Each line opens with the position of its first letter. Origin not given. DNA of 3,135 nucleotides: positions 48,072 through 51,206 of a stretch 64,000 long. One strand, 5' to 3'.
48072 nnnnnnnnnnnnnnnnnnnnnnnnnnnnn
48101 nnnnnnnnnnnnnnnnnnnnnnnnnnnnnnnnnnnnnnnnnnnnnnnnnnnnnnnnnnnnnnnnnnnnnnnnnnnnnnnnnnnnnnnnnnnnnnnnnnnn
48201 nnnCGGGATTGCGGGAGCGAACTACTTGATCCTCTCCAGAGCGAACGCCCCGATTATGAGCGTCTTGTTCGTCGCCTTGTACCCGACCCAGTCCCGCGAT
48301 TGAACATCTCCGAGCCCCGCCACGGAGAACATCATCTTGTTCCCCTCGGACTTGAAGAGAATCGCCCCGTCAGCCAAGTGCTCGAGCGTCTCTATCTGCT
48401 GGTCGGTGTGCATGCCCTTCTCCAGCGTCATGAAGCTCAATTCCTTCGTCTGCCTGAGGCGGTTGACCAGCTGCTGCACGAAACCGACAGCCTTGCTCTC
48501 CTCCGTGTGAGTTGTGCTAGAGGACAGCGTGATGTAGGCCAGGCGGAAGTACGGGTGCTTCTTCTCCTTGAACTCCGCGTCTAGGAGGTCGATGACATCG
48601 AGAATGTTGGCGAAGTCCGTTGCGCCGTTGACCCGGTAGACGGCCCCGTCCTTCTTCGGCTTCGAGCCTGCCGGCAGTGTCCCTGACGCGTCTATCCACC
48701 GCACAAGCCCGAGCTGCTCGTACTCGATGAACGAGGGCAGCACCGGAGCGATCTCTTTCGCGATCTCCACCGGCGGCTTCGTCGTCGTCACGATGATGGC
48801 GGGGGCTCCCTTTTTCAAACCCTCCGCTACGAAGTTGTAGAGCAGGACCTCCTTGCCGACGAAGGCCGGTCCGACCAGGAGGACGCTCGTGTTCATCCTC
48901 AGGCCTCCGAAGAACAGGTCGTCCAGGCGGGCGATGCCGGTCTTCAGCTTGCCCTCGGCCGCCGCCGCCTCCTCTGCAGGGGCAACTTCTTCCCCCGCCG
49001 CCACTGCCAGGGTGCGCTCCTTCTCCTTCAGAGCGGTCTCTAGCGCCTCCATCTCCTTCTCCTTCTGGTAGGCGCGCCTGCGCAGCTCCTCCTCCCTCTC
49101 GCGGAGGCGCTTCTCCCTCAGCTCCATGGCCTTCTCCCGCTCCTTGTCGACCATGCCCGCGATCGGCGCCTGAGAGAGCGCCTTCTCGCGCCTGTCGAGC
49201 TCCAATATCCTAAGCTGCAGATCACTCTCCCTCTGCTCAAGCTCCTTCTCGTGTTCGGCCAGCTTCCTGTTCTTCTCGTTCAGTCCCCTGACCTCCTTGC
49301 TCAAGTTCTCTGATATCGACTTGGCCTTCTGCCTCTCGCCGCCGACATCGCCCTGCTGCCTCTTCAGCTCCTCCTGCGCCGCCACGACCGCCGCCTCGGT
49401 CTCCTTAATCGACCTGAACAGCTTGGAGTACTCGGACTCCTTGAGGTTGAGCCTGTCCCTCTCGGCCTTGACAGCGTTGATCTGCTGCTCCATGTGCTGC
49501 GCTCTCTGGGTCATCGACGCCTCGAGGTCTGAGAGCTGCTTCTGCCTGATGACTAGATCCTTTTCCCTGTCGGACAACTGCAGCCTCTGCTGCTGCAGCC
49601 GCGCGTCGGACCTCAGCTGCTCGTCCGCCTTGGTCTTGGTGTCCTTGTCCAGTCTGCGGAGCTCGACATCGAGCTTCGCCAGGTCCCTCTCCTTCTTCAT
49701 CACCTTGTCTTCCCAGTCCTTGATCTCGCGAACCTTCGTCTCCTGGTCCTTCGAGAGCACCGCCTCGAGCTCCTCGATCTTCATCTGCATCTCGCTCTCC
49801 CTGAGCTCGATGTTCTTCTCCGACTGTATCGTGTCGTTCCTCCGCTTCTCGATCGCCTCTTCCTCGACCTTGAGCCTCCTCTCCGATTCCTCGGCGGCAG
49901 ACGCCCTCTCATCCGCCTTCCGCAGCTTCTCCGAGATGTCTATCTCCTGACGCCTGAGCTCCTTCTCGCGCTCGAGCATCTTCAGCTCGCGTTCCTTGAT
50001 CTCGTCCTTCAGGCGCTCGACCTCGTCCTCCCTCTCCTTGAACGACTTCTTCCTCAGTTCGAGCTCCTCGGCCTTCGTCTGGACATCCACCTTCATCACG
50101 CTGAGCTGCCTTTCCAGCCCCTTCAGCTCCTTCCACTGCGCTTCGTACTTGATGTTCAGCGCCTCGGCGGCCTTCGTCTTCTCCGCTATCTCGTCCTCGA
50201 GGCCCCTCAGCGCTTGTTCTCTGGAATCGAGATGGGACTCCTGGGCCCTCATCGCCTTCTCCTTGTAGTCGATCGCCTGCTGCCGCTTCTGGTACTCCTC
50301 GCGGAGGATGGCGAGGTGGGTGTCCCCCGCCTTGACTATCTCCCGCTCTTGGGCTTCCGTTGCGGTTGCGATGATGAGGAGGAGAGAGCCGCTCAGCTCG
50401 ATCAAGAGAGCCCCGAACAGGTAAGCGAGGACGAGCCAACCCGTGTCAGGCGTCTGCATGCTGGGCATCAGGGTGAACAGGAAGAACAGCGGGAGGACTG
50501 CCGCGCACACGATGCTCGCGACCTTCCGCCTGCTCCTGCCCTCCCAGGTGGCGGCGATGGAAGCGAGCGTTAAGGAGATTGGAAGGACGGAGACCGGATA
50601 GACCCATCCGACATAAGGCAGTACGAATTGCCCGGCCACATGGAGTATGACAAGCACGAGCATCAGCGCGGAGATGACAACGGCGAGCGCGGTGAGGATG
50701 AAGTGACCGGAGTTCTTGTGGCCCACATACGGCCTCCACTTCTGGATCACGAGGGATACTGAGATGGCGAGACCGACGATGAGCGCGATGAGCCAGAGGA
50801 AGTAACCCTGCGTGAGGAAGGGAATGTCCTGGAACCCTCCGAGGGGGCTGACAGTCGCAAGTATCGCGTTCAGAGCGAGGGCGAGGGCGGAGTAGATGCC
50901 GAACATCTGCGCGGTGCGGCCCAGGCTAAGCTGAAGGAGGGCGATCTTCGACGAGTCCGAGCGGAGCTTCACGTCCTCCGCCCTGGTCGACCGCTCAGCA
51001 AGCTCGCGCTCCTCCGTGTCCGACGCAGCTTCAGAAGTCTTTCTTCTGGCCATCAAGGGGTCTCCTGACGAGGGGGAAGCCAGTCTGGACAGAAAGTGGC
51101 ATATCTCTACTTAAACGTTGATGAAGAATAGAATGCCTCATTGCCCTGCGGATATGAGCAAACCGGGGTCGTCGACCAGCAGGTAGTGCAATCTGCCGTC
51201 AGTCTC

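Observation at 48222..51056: Membrane-anchored, 500-residue coiled-coil protein ending in a KaiC/RecA-like pseudo-ATPase domain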

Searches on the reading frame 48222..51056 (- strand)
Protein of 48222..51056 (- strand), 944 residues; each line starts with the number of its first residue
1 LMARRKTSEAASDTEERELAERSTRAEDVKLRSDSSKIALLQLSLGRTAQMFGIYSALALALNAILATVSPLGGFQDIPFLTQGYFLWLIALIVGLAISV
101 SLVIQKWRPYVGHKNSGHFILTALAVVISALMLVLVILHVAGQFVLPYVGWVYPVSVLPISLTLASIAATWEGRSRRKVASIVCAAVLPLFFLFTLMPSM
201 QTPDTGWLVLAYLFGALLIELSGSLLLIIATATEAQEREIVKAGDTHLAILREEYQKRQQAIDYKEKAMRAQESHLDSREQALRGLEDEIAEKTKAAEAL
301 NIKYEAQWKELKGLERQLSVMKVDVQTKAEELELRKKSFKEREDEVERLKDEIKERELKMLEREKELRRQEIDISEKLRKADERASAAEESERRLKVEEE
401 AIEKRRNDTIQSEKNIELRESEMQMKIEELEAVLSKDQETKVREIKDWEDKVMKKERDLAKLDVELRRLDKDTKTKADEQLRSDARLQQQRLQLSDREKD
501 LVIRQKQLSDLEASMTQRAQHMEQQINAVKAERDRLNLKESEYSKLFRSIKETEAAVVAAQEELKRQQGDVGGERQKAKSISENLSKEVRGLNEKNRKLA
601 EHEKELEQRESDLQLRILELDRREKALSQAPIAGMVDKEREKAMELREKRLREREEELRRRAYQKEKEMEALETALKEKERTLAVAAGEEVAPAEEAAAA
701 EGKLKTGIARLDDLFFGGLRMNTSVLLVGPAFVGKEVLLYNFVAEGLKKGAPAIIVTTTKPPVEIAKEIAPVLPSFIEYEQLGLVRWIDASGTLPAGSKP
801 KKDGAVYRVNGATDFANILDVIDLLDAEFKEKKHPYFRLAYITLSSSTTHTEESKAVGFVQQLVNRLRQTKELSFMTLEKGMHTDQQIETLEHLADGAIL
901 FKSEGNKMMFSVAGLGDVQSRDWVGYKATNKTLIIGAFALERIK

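Call 3: search_protein_families(library=pfam, proteins=[window:48222-51056:-], max_evalue=0.1)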
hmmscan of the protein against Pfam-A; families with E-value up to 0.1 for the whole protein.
window:48222-51056:- (944 aa): 4 families
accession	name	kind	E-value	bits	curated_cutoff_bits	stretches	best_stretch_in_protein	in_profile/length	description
PF06745.19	ATPase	-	1.3e-14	54.6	26.6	1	704-904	1-190/231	KaiC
PF24336.1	DUF7504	-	0.00012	23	27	1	724-898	3-176/179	Family of unknown function (DUF7504)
PF23365.1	DUF7090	-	0.0099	16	27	1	801-906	86-187/192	Family of unknown function (DUF7090)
PF00126.33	HTH_1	-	0.026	14.9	26.6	0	294-320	17-43/60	Bacterial regulatory helix-turn-helix protein, lysR family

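Call 4: search_protein_families(library=ncbifam, proteins=[window:48222-51056:-], max_evalue=1)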
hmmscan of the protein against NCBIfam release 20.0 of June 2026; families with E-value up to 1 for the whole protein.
window:48222-51056:- (944 aa): 11 families
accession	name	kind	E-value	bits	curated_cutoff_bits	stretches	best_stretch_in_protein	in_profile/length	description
TIGR03877.1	thermo_KaiC_1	hypoth_equivalog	2.5e-11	43.5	307.25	1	703-823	3-120/238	KaiC domain-containing protein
NF006799.0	PRK09302.1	equivalog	8.1e-09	34.6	408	1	702-770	11-80/515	circadian clock protein KaiC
TIGR03881.1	KaiC_arch_4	hypoth_equivalog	1.6e-08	34.5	247.8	1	703-805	2-89/231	KaiC domain-containing protein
TIGR03880.1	KaiC_arch_3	hypoth_equivalog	8.7e-06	25.4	249.45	1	707-780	1-74/224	KaiC domain-containing protein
TIGR02168.1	SMC_prok_B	equivalog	6.2e-05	20.9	567.35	2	245-513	224-491/1181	chromosome segregation protein SMC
NF047368.1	collar_FlbB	equivalog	0.0004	20.2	110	1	212-312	19-119/193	periplasmic-type flagellar collar protein FlbB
TIGR02655.1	circ_KaiC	equivalog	0.00041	19.1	546.25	1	703-770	2-70/484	circadian clock protein KaiC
TIGR02169.1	SMC_prok_A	equivalog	0.00058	17.6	729.4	1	245-536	674-964/1165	chromosome segregation protein SMC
NF004723.0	PRK06067.1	subfamily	0.027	14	194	1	703-770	15-82/243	flagellar accessory protein FlaH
TIGR02921.1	PEP_integral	hypoth_equivalog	0.065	11.4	200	1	39-104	138-205/922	TIGR02921 family PEP-CTERM protein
TIGR03025.1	EPS_sugtrans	subfamily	0.14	11.3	295.55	1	127-330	8-223/445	exopolysaccharide biosynthesis polyprenyl glycosylphosphotransferase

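Call 6: find_homologous_proteins(query=window:48222-51056:-, max_evalue=0.00001)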
Query window:48222-51056:- (944 aa): 11 proteins with E <= 0.00001 among 8000 candidates.
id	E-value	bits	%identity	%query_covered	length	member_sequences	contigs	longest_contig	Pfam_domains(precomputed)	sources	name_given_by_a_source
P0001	0.0e+0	1982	100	100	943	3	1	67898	PF06745.20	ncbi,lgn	-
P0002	0.0e+0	1886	95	100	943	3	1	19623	PF06745.20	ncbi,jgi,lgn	jgi:KaiC/GvpD/RAD55 family RecA-like ATPase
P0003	0.0e+0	1742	88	100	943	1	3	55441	PF06745.20,PF24336.2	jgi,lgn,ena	jgi:KaiC/GvpD/RAD55 family RecA-like ATPase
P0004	0.0e+0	1350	67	100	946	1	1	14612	PF06745.20,PF27881.1,PF24336.2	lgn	-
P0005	4.8e-139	483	33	96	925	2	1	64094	PF06745.20,PF23365.2,PF27881.1,PF24336.2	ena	-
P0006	3.4e-136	474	32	98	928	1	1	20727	PF06745.20,PF27881.1,PF24336.2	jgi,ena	jgi:KaiC/GvpD/RAD55 family RecA-like ATPase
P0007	1.5e-98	350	28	42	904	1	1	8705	PF06745.20,PF05625.18,PF27881.1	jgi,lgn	jgi:KaiC/GvpD/RAD55 family RecA-like ATPase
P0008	1.4e-94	336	30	96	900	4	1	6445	PF06745.20,PF27881.1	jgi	jgi:KaiC/GvpD/RAD55 family RecA-like ATPase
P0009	4.9e-94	335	29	96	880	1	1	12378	PF06745.20,PF05625.18,PF27881.1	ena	-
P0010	5.3e-88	315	29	96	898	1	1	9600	PF06745.20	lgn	-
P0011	1.2e-77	280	29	96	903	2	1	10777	PF06745.20,PF23442.2,PF28019.1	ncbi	-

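Call 9: find_related_loci(query=A1, collection=genome_contigs, flank=10000)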
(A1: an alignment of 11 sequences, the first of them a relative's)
Query A1 (943 aa) in genome_contigs; peptide patterns used: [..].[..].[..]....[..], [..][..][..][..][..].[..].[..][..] (x = any residue, [..] = any of these).
489 stretches matched a pattern; 164 encode a relative of the query (tblastn E <= 1e-3); the best 80 are kept; 80 distinct loci.
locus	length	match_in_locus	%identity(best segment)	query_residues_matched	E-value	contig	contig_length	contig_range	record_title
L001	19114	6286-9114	95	1-943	0e+0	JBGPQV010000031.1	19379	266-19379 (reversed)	MAG: Thermoplasmata archaeon isolate OBJ1_062018_150_24 k141_1151242_length_19379_cov_13.9800, whole genome shotgun sequ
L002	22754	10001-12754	42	33-943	0e+0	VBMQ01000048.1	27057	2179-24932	MAG: Methanobacteriota archaeon isolate EA_27 14_1009_16_40cm_scaffold_7834, whole genome shotgun sequence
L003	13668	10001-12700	40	48-943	0e+0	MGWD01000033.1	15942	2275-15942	MAG: Euryarchaeota archaeon RBG_19FT_COMBO_69_17 rbg_19ft_combo_scaffold_3525, whole genome shotgun sequence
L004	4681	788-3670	39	1-943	0e+0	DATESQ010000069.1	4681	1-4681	MAG TPA_asm: Thermoplasmata archaeon isolate SMAG_U8293 k141_1037211, whole genome shotgun sequence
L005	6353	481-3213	36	22-943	0e+0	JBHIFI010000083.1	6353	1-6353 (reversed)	MAG: Thermoplasmata archaeon isolate b1.sp2_bin.58 NODE_3984_length_6353_cov_8.012067, whole genome shotgun sequence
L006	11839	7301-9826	37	57-943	2e-175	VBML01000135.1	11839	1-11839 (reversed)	MAG: Methanobacteriota archaeon isolate EA_22 14_0929_05_40cm_scaffold_7401, whole genome shotgun sequence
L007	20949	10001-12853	37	1-943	4e-171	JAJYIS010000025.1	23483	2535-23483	MAG: Thermoplasmata archaeon isolate DBS2-1.bin12 NODE_3760_length_23483_cov_1.194896, whole genome shotgun sequence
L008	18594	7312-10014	35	9-943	2e-166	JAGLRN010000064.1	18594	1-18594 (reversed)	MAG: Thermoplasmata archaeon isolate RS_9_17 ROV157_9.bin.17.fa_64, whole genome shotgun sequence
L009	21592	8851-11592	35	38-943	3e-166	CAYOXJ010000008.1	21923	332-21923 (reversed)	MAG TPA_asm: uncultured Thermoplasmata archaeon isolate binchicken_co124_173 genome assembly, contig: NODE_1072_length_2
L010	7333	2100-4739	35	40-943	3e-164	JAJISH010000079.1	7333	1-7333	MAG: Thermoplasmatota archaeon isolate bin211 bin211_SWQ.59.16-18_bin.28.orig_79, whole genome shotgun sequence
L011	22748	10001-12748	36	34-943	2e-163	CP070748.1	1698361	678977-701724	MAG: Methanobacteriota archaeon isolate bin352 chromosome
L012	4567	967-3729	35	34-943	2e-164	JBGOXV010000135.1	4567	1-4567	MAG: Thermoplasmata archaeon isolate OBJ_0618_130150_59 k141_6204275_length_4567_cov_100.0000, whole genome shotgun sequ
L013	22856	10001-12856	34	1-943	1e-159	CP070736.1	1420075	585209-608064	MAG: Methanobacteriota archaeon isolate bin4 chromosome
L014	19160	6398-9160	35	34-943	1e-157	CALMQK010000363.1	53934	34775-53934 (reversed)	MAG TPA_asm: uncultured euryarchaeote isolate ERR2868536_bin.126_CONCOCT_v1.1_MAG genome assembly, contig: ERZ841185.33,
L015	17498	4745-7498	35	34-943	2e-157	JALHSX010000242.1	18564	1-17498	MAG: Thermoplasmata archaeon isolate PFL9 seq_3403569, whole genome shotgun sequence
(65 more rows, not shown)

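Call 52: list_cluster_members(proteins=[P0001, P0043, P0159, P0197, P0203, P0092])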
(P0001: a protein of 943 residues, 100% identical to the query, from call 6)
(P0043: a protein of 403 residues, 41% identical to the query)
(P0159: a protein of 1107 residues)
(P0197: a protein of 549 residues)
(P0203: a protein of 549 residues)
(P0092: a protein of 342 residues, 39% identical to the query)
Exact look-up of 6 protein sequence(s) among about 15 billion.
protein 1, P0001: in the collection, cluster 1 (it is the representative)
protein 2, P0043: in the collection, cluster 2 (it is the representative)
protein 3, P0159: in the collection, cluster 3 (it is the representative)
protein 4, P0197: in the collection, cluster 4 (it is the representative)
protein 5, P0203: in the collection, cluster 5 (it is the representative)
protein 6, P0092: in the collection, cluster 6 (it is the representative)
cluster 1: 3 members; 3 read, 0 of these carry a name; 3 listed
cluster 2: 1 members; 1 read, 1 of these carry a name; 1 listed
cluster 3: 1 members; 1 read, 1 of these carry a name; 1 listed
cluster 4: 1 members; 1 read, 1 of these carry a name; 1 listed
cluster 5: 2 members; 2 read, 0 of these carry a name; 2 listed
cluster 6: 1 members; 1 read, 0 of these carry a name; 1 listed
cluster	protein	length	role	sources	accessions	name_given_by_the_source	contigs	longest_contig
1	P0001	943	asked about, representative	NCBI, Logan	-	-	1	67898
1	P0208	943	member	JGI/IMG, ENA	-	-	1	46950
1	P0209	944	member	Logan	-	-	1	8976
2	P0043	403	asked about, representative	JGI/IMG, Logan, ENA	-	KaiC/GvpD/RAD55 family RecA-like ATPase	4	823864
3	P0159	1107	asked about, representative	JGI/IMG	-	peptide/nickel transport system permease protein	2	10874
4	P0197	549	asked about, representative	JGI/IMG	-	hypothetical protein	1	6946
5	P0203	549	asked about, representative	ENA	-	-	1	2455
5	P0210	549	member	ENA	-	-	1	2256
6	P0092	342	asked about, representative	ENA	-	-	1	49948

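Call 54: find_encoding_contigs(protein=P0001, flank=10000, max_places=2)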
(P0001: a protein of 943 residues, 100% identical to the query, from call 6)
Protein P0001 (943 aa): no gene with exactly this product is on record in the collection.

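Call 76: search_protein_families(library=padloc, proteins=[window:48222-51056:-], max_evalue=0.01)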
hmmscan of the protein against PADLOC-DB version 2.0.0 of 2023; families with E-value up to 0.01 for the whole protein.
window:48222-51056:- (944 aa): 0 families

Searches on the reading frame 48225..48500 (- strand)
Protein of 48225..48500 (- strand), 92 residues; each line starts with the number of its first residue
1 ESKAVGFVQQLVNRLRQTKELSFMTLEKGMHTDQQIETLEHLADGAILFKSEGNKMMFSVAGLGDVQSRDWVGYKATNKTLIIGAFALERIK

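Call 67: search_solved_structures(query=window:48225-48500:-, max_evalue=10, show_alignments=5)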
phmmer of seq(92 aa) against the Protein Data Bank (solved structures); distinct sequences matched with E-value up to 10: 1.
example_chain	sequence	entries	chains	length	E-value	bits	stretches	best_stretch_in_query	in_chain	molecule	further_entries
3zja_A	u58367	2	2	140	1.1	13.2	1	24-59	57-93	SL3965 | SCO3965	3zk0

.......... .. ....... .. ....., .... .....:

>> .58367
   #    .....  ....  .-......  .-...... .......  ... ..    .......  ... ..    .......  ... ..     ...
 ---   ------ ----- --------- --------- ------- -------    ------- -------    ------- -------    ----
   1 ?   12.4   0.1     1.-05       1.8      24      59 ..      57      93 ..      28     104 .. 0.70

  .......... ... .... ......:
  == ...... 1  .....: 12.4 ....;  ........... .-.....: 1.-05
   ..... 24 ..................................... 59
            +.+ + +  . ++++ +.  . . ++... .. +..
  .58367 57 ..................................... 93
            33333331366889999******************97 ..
